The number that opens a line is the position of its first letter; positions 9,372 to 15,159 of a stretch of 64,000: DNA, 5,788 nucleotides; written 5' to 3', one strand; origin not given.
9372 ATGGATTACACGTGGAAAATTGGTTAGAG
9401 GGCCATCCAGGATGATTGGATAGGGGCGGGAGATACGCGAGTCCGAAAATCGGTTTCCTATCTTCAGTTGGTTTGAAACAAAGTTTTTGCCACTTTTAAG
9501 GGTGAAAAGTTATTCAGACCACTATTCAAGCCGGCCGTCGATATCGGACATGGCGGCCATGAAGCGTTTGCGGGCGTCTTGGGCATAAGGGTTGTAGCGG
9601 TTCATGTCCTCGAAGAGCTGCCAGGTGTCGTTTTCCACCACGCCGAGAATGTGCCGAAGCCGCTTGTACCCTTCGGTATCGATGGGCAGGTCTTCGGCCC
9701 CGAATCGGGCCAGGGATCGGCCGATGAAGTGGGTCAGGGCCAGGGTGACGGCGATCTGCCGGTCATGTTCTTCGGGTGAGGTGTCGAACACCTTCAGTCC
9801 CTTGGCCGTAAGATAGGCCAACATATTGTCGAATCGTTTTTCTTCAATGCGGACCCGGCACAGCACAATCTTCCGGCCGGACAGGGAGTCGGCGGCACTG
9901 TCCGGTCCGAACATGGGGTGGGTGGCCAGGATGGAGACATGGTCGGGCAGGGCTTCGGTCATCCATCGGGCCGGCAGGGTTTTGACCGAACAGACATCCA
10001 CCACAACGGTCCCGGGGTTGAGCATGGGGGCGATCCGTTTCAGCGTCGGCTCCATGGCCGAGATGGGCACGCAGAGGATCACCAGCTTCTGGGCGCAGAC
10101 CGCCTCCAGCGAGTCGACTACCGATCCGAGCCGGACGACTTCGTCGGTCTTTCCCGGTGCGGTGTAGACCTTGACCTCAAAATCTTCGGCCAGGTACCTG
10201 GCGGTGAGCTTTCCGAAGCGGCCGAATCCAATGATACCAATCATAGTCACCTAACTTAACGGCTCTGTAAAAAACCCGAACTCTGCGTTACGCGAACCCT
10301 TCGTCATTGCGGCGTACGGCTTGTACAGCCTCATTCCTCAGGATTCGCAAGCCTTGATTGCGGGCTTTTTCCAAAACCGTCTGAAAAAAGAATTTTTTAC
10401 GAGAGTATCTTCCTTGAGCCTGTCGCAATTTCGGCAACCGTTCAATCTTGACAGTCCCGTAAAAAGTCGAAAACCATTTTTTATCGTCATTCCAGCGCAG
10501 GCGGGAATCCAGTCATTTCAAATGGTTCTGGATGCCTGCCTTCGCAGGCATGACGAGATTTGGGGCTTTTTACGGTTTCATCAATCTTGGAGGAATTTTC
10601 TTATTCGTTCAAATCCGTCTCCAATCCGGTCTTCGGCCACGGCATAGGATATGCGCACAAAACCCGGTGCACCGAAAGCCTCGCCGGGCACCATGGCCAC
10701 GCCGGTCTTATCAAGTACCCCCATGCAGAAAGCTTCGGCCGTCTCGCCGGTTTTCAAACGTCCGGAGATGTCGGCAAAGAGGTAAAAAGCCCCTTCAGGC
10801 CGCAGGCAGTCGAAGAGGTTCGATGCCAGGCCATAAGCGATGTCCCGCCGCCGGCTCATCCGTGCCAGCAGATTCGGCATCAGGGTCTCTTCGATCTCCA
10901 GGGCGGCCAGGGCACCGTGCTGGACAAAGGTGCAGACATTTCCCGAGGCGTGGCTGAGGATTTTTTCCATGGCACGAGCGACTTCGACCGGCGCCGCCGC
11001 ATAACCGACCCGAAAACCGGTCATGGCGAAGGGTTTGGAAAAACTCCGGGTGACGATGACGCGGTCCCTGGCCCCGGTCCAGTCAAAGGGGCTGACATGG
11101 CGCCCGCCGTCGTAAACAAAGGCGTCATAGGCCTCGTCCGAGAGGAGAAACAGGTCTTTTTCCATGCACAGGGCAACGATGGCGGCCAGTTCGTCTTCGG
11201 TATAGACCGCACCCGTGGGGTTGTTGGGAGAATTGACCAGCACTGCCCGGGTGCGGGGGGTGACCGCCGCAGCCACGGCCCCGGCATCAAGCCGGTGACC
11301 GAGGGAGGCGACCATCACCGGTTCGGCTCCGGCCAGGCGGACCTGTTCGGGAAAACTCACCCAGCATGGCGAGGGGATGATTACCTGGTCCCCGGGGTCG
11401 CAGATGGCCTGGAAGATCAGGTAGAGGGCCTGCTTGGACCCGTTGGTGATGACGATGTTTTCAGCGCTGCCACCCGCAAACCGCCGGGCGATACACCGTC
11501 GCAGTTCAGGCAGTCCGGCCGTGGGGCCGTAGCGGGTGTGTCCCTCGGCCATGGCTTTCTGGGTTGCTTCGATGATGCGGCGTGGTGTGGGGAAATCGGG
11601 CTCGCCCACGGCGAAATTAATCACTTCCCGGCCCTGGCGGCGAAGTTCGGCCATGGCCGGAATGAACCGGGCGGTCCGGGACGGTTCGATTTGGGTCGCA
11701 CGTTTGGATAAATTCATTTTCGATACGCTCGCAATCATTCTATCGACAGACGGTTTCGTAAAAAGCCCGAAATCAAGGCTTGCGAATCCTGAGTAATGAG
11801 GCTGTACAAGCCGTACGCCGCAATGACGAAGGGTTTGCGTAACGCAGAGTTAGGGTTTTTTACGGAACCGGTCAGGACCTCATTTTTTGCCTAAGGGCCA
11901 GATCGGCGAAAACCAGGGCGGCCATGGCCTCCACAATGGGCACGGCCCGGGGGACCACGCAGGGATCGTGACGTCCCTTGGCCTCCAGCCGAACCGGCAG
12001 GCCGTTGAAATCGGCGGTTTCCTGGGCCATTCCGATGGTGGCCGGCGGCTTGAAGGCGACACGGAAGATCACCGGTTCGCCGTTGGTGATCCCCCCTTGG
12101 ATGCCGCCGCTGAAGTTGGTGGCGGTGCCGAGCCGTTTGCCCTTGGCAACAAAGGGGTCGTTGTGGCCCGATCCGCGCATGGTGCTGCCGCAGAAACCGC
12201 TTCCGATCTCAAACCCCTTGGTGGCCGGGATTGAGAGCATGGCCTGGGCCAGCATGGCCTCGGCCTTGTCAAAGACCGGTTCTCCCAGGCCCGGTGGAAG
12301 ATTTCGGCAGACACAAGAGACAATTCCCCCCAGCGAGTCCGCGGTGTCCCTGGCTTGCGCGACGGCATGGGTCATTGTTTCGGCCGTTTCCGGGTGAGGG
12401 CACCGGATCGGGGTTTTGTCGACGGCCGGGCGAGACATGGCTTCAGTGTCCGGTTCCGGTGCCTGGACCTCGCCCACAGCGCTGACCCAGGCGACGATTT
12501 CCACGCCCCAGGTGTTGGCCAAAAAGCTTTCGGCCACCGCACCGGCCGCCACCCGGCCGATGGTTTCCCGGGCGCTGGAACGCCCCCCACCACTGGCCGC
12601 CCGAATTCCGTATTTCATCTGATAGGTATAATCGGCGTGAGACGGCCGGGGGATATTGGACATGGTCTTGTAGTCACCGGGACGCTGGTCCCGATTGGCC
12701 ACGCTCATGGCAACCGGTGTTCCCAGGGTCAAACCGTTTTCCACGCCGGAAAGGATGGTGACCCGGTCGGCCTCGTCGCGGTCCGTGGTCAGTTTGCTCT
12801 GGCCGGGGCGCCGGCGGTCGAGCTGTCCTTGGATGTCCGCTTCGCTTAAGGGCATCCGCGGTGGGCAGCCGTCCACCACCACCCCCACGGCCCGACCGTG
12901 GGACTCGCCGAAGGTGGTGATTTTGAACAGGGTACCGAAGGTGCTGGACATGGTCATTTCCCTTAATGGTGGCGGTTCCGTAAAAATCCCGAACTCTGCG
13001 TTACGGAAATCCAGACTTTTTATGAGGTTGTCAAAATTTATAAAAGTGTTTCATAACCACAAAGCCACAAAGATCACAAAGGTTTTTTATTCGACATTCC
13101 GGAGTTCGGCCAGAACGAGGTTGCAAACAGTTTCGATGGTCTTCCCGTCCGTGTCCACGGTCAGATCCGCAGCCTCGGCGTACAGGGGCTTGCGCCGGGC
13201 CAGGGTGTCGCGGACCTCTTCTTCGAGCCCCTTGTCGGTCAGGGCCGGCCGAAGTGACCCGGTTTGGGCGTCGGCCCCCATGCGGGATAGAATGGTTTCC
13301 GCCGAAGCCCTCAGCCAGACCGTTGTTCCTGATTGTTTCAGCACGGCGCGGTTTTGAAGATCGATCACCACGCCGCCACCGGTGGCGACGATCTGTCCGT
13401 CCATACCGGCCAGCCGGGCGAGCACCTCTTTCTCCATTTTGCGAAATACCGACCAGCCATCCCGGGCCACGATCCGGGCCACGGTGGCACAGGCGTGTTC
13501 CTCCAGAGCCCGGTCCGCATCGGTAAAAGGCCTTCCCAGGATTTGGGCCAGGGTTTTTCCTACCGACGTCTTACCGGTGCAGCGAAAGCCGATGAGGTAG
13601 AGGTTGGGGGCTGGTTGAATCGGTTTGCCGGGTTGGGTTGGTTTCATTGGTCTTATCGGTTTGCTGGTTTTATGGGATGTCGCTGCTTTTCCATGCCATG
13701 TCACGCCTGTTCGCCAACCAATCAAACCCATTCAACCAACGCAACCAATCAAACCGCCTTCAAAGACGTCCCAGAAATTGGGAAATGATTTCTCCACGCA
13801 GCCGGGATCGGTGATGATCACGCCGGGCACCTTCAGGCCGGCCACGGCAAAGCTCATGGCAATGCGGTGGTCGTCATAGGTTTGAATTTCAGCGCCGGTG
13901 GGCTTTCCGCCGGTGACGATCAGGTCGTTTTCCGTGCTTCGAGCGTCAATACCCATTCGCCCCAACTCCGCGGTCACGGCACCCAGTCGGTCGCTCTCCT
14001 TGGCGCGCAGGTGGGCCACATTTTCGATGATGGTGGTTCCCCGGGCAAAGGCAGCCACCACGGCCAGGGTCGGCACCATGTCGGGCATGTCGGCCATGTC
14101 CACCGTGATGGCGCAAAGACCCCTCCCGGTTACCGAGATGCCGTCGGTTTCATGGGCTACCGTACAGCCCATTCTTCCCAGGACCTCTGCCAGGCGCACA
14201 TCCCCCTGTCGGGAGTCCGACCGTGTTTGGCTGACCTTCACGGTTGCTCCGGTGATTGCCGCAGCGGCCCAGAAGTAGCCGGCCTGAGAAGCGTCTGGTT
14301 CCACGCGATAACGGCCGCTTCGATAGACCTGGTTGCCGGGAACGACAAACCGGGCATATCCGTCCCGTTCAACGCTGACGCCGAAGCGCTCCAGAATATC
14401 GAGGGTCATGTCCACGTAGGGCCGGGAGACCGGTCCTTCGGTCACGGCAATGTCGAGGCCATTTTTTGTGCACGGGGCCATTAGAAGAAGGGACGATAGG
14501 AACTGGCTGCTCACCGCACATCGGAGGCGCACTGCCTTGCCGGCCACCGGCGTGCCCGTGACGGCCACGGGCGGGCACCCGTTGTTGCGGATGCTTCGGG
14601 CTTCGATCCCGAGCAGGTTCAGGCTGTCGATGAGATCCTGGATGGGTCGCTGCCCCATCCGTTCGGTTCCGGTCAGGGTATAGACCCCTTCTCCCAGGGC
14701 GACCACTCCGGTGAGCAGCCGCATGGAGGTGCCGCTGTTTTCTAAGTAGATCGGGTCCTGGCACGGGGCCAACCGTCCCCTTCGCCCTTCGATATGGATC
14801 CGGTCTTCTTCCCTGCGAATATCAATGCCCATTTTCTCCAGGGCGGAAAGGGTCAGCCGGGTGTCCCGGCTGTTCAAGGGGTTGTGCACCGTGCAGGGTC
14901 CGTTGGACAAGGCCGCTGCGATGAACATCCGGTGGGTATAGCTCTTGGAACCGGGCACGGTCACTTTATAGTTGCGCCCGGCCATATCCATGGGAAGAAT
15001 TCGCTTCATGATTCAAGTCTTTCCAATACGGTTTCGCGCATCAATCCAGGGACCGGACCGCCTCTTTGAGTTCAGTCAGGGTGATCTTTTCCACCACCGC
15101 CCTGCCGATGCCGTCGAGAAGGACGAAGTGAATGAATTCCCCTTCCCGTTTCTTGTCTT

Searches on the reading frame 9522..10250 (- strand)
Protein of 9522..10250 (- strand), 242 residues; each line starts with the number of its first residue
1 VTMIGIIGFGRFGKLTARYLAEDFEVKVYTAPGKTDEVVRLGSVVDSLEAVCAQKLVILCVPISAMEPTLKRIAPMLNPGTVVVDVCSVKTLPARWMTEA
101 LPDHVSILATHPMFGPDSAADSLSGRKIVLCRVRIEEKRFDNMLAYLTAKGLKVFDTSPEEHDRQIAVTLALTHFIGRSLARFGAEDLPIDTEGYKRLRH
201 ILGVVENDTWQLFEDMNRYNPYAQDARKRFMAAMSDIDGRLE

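Call 6: search_protein_families(library=ncbifam, proteins=[window:9522-10250:-])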
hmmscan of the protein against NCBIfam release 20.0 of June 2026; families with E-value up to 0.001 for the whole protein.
window:9522-10250:- (242 aa): 19 families
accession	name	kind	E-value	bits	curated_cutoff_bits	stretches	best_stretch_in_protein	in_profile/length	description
NF006409.0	PRK08655.1-3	equivalog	4.6e-42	144.5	310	1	4-235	3-242/290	prephenate dehydrogenase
NF006408.0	PRK08655.1-2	equivalog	1.8e-32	112.7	422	1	3-181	8-189/441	prephenate dehydrogenase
NF006411.0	PRK08655.1-5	equivalog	7.5e-28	97.5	464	1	4-176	6-180/443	prephenate dehydrogenase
NF006410.0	PRK08655.1-4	equivalog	2.8e-24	85.7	498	1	4-237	7-253/446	prephenate dehydrogenase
NF006407.0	PRK08655.1-1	equivalog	6.4e-24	84.6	834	1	43-193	48-196/439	prephenate dehydrogenase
NF005694.0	PRK07502.1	equivalog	1.5e-19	70.3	409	1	5-180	10-200/310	prephenate/arogenate dehydrogenase family protein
NF008400.0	PRK11199.1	equivalog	2.3e-18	66.3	273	1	49-176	138-259/374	bifunctional chorismate mutase/prephenate dehydrogenase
NF005032.0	PRK06444.1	equivalog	2.4e-14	53.4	293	1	10-227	10-186/197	prephenate dehydrogenase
NF005650.0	PRK07417.1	equivalog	3.5e-13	49.5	290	1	3-182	3-191/281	prephenate/arogenate dehydrogenase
NF006307.0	PRK08507.1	equivalog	1e-12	47.9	295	1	4-182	3-191/275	prephenate dehydrogenase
NF006457.0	PRK08818.1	equivalog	2.4e-11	43.4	411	1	3-175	6-171/373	prephenate dehydrogenase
NF011381.1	PRK14806.1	equivalog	2.7e-11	42.5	902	1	45-181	55-199/733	bifunctional prephenate dehydrogenase/3-phosphoshikimate 1-carboxyvinyltransferase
NF005107.0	PRK06545.1-5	equivalog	3.6e-08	32.8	414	1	47-181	55-198/367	prephenate dehydrogenase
NF005108.0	PRK06545.1-6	equivalog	1.2e-07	31.1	327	1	52-190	69-212/321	prephenate dehydrogenase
NF005111.0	PRK06545.2-3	equivalog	1.6e-06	27.4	344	1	39-169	55-192/371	prephenate dehydrogenase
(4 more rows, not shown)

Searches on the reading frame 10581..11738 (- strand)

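Call 6: search_protein_families(library=ncbifam, proteins=[window:10581-11738:-])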
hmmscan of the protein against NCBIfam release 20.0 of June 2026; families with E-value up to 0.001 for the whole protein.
window:10581-11738:- (385 aa): 82 families (the best 25 are shown)
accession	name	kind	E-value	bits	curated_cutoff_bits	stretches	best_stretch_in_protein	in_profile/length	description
NF041091.1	asp_aminotase_Arch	equivalog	1.4e-108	363.1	550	1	12-384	2-376/376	aspartate aminotransferase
NF004770.0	PRK06108.1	subfamily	9.9e-89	297.9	422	1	9-384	12-393/396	pyridoxal phosphate-dependent aminotransferase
NF041364.1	GntC_guanitoxin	equivalog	1.8e-88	296.8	415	1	40-382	1-356/356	guanitoxin biosynthesis PLP-dependent (S)-gamma-hydroxy-L-arginine cyclodehydratase GntC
NF004769.0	PRK06107.1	equivalog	5.5e-84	282.2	617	1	7-381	3-396/402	aspartate transaminase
NF005817.0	PRK07683.1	equivalog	1.2e-77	261.2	575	1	12-384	7-382/387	aminotransferase A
NF005816.0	PRK07682.1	equivalog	1.4e-76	257.6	620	1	7-384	3-384/390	aminotransferase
NF006229.0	PRK08361.1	equivalog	1.5e-75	254.7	624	1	29-384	25-389/391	aspartate aminotransferase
NF004975.0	PRK06348.1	equivalog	1.5e-71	241.5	549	1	23-382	15-382/384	pyridoxal phosphate-dependent aminotransferase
NF006514.0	PRK08960.1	equivalog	9.9e-71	238.6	554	1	8-384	3-386/388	pyridoxal phosphate-dependent aminotransferase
NF005601.0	PRK07337.1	equivalog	3.1e-67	227.4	496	1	6-384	4-393/394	pyridoxal phosphate-dependent aminotransferase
NF006569.0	PRK09082.1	subfamily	1e-64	219.1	420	1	28-381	22-385/386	methionine aminotransferase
NF006756.0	PRK09276.1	subfamily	7e-64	216.1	507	1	8-381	2-384/387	LL-diaminopimelate aminotransferase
NF005855.0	PRK07777.1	equivalog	3.3e-62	211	553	1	35-372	26-377/391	pyridoxal phosphate-dependent aminotransferase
NF006488.0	PRK08912.1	equivalog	1.4e-61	208.6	498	1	28-383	18-384/387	aminotransferase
NF005305.0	PRK06836.1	equivalog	2.2e-61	208.3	376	1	37-383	34-391/396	pyridoxal phosphate-dependent aminotransferase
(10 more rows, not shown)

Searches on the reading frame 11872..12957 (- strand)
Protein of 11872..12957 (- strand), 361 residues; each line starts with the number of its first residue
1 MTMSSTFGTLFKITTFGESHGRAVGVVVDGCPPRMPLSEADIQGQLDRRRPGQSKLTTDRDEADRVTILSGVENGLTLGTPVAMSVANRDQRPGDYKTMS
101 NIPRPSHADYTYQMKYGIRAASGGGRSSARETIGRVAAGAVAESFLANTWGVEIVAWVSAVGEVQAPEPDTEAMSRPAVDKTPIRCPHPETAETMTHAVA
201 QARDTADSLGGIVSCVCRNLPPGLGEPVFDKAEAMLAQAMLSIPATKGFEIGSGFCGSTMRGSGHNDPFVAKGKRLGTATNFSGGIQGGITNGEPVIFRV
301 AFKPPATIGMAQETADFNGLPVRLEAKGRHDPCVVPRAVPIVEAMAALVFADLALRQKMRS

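Call 6: search_protein_families(library=ncbifam, proteins=[window:11872-12957:-])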
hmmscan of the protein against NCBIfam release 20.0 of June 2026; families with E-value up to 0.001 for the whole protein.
window:11872-12957:- (361 aa): 3 families
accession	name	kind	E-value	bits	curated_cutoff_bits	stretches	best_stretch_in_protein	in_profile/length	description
TIGR00033.1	aroC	equivalog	1.6e-139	464.8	212.2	1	11-359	1-349/351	chorismate synthase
NF003793.1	PRK05382.1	equivalog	2.4e-136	454.1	321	1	12-356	1-344/344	chorismate synthase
NF009113.0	PRK12463.1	equivalog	1.6e-49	168.9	799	1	14-354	4-364/390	chorismate synthase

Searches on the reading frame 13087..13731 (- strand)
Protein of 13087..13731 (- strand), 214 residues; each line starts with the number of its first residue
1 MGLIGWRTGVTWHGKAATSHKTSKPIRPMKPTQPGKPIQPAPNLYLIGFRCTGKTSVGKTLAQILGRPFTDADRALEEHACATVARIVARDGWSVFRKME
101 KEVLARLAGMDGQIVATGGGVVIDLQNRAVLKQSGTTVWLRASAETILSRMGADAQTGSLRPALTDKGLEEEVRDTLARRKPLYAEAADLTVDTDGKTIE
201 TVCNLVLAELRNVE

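Call 6: search_protein_families(library=ncbifam, proteins=[window:13087-13731:-])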
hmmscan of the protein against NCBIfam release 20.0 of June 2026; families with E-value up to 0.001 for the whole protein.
window:13087-13731:- (214 aa): 12 families
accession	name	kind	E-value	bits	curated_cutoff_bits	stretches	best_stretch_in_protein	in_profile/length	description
NF002988.0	PRK03731.1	equivalog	6.8e-46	156.2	161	1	43-208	4-166/174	shikimate kinase AroL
NF010553.0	PRK13947.1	equivalog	3e-38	131.7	204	1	43-208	3-163/173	shikimate kinase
NF010552.0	PRK13946.1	equivalog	1.2e-35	122.9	186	1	43-212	25-189/198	shikimate kinase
NF010554.0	PRK13948.1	equivalog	1.5e-30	106.2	217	1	40-210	9-173/192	shikimate kinase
NF006015.0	PRK08154.1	subfamily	1.9e-30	106.1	204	1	41-207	136-299/314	anaerobic benzoate catabolism transcriptional regulator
NF003456.0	PRK05057.1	equivalog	7.7e-29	100.8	195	1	43-210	6-170/173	shikimate kinase AroK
NF010555.0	PRK13949.1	equivalog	1.7e-26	93.4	180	1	44-195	4-154/175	shikimate kinase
NF040667.1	hom_kin_desulfo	exception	3.7e-25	88.7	197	1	43-210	2-162/163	homoserine kinase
NF010556.0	PRK13951.1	equivalog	4.5e-25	88.5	560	1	44-209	3-159/492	bifunctional shikimate kinase AroK/3-dehydroquinate synthase AroB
NF006610.0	PRK09169.1-4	subfamily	1.8e-21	74.5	4299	1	44-193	2868-3012/3056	hypothetical protein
NF010627.0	PRK14021.1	equivalog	2.6e-18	65.8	565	1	41-204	6-168/542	bifunctional shikimate kinase/3-dehydroquinate synthase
NF001866.0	PRK00625.1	equivalog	1.7e-11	44.6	142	1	43-204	2-165/173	shikimate kinase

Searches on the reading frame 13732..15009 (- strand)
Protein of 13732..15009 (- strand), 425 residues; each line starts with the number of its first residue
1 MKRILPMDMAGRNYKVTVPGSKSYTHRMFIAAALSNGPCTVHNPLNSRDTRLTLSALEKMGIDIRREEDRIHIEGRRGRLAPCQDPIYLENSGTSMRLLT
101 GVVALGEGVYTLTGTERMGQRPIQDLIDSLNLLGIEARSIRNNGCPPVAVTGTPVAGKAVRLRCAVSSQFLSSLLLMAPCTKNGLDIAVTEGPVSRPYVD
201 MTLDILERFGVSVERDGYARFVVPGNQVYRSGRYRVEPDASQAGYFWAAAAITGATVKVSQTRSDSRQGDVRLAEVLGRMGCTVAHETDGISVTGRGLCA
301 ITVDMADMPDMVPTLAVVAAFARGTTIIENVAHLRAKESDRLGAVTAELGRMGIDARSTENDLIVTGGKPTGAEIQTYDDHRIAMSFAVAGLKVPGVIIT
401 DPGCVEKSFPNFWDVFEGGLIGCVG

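Call 6: search_protein_families(library=ncbifam, proteins=[window:13732-15009:-])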
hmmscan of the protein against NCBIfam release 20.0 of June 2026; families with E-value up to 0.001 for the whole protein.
window:13732-15009:- (425 aa): 6 families
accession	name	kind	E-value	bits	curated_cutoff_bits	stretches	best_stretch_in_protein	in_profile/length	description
TIGR01356.1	aroA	equivalog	3.8e-138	460.8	287.25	1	15-417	2-410/415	3-phosphoshikimate 1-carboxyvinyltransferase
NF008816.0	PRK11860.1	equivalog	3.9e-106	355.7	943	1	10-416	13-432/662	bifunctional 3-phosphoshikimate 1-carboxyvinyltransferase/cytidylate kinase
NF011381.1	PRK14806.1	equivalog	2.7e-62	211.1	902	1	15-415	315-722/733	bifunctional prephenate dehydrogenase/3-phosphoshikimate 1-carboxyvinyltransferase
NF006873.0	PRK09369.1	subfamily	1.1e-28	100.1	297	1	15-396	15-386/419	UDP-N-acetylglucosamine 1-carboxyvinyltransferase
TIGR01072.1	murA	equivalog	2.7e-25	89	392.7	1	15-397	15-387/416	UDP-N-acetylglucosamine 1-carboxyvinyltransferase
NF009470.0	PRK12830.1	equivalog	2.1e-13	49.8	552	1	15-397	15-385/417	UDP-N-acetylglucosamine 1-carboxyvinyltransferase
